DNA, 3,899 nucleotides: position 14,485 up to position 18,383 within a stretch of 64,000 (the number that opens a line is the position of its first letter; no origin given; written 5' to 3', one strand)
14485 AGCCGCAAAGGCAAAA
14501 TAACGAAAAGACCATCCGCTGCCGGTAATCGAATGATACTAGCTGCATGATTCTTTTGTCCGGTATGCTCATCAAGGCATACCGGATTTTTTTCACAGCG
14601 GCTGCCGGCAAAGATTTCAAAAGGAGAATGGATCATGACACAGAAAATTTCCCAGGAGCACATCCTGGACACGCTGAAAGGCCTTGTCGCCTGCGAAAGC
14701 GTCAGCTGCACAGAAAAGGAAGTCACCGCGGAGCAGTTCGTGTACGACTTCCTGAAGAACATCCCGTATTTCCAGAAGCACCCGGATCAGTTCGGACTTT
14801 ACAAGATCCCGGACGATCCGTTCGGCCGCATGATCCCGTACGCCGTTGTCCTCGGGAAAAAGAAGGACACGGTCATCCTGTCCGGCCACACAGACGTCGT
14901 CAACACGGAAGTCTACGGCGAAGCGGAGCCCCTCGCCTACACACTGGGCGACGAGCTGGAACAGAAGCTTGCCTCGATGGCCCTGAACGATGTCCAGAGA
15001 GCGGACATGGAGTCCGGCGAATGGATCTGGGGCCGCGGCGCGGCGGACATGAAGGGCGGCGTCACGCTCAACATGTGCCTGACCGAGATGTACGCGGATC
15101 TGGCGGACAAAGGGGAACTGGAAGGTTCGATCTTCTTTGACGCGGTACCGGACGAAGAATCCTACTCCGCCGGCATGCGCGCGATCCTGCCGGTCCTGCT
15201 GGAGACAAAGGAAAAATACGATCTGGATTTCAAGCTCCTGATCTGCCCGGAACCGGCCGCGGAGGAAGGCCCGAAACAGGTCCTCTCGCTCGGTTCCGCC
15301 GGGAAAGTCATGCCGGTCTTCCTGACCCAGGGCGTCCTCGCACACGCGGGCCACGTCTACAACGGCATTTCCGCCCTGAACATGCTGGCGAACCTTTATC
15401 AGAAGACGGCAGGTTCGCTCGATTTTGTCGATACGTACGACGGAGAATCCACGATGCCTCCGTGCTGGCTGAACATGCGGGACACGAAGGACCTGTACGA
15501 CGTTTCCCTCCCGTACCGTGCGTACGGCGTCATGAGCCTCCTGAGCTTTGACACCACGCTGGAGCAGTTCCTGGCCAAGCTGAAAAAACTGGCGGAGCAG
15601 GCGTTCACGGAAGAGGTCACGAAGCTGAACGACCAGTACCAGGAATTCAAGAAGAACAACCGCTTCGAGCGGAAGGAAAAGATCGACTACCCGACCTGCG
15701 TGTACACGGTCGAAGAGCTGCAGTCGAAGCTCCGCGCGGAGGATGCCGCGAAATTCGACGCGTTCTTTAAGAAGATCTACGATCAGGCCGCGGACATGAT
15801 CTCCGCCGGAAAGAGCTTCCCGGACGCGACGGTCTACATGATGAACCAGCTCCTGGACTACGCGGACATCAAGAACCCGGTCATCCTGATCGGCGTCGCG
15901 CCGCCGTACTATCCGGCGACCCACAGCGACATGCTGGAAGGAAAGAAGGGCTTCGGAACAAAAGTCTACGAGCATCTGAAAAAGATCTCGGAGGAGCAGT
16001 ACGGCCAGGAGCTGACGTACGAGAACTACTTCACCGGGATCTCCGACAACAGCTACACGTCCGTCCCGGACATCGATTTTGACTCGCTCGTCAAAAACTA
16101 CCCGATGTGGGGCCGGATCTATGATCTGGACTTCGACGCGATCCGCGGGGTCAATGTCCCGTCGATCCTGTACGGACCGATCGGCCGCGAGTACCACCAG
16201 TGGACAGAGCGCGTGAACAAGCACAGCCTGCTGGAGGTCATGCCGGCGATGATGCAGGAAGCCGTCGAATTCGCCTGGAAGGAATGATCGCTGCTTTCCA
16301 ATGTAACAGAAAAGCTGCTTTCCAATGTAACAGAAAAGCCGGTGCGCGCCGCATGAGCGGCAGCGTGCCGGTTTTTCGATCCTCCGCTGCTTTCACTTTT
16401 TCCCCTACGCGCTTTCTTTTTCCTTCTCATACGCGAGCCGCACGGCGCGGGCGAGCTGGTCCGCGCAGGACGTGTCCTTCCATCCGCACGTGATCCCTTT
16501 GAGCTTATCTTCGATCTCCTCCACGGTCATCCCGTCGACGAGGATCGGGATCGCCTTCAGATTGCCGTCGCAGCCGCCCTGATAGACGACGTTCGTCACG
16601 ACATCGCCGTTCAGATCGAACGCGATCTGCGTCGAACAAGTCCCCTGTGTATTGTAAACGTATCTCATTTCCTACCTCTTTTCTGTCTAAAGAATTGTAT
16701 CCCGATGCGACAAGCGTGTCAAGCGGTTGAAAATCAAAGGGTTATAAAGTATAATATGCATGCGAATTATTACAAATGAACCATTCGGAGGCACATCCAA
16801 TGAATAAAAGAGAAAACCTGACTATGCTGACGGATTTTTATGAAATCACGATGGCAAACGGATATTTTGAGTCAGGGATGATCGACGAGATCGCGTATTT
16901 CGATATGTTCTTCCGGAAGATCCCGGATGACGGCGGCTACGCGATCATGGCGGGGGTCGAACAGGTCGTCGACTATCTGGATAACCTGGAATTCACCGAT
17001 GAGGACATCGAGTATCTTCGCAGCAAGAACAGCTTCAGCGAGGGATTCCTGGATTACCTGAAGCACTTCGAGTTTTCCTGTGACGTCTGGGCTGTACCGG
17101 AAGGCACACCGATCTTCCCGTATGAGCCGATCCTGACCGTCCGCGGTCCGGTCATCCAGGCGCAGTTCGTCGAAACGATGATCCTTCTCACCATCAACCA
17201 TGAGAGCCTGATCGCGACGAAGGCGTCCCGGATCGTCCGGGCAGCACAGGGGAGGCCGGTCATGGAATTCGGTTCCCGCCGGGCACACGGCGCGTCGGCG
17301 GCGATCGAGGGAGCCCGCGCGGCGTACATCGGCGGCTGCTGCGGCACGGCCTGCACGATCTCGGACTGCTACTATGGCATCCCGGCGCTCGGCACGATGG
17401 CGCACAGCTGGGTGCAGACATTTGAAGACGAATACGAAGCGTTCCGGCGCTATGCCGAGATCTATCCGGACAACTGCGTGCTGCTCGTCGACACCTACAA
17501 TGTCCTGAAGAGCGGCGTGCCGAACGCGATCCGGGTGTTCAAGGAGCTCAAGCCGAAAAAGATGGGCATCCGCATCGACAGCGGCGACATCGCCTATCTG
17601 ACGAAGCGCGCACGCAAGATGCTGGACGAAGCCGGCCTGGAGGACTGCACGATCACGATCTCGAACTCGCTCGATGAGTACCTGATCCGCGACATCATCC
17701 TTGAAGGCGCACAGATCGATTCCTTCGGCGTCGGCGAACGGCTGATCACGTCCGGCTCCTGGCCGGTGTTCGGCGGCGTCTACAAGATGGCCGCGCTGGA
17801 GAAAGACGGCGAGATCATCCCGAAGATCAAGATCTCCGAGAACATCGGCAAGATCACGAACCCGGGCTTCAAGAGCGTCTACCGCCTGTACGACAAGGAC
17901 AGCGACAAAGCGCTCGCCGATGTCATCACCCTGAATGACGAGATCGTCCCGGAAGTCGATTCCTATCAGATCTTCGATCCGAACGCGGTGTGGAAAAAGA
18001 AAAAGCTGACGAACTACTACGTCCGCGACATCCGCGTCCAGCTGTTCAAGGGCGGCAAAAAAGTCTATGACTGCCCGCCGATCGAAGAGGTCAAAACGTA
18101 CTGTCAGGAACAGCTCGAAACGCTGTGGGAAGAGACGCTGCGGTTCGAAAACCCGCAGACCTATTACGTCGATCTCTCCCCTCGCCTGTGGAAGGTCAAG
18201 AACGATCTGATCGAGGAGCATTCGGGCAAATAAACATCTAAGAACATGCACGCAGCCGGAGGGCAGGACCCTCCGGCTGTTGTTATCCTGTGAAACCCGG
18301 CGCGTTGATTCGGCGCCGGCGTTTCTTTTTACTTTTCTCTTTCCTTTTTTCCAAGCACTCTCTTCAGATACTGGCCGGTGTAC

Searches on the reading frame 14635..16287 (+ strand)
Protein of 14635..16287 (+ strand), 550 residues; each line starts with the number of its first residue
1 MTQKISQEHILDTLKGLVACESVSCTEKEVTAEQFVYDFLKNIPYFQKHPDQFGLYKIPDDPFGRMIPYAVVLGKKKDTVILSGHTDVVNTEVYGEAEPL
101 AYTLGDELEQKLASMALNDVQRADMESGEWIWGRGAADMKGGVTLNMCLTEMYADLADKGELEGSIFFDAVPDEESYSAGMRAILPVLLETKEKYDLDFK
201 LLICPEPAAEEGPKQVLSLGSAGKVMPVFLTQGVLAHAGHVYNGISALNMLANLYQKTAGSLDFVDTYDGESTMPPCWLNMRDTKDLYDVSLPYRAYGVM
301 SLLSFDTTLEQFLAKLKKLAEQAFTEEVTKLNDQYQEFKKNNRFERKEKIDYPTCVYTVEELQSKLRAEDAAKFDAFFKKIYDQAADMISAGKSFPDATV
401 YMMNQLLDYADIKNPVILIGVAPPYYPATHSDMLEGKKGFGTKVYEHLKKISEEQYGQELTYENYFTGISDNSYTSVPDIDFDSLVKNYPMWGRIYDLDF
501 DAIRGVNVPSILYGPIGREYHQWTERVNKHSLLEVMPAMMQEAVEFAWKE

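Call 59: search_protein_families(library=pfam, proteins=[window:14635-16287:+], max_evalue=0.00001)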
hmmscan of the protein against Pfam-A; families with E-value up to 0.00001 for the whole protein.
window:14635-16287:+ (550 aa): 1 family
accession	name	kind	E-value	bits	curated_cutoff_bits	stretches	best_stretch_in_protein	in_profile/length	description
PF01546.33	Peptidase_M20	-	1.2e-10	42.1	24.6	1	126-356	23-113/206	Peptidase family M20/M25/M40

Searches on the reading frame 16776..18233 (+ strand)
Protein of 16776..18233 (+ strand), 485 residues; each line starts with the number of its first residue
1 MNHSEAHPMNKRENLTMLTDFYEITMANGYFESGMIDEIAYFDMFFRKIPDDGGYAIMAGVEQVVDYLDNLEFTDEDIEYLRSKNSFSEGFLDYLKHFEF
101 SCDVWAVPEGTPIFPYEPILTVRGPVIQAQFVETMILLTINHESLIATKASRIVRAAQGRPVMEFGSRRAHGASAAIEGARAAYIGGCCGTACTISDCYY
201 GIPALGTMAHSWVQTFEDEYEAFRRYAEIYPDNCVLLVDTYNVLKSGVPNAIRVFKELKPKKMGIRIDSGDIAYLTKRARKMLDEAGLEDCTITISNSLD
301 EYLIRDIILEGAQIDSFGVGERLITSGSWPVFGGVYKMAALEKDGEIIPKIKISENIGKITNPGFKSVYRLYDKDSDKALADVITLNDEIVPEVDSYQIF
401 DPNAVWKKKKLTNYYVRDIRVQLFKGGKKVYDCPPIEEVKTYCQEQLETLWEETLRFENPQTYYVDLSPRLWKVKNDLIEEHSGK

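Call 67: search_protein_families(library=pfam, proteins=[window:16776-18233:+], max_evalue=0.001)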
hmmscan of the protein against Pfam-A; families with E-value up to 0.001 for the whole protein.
window:16776-18233:+ (485 aa): 4 families
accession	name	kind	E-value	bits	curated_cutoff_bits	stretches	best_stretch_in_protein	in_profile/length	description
PF17767.7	NAPRTase_N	-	3.6e-39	134.4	32.6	1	17-141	1-125/125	Nicotinate phosphoribosyltransferase (NAPRTase) N-terminal domain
PF17956.6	NAPRTase_C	-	2.3e-35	121.9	23.3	1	366-475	2-111/111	Nicotinate phosphoribosyltransferase C-terminal domain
PF02749.22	QRPTase_N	-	7.7e-06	26.5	27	1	99-144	38-82/82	Quinolinate phosphoribosyl transferase, N-terminal domain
PF04095.22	NAPRTase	-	0.00015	22.1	20.8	1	162-348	3-203/239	Nicotinate phosphoribosyltransferase (NAPRTase) family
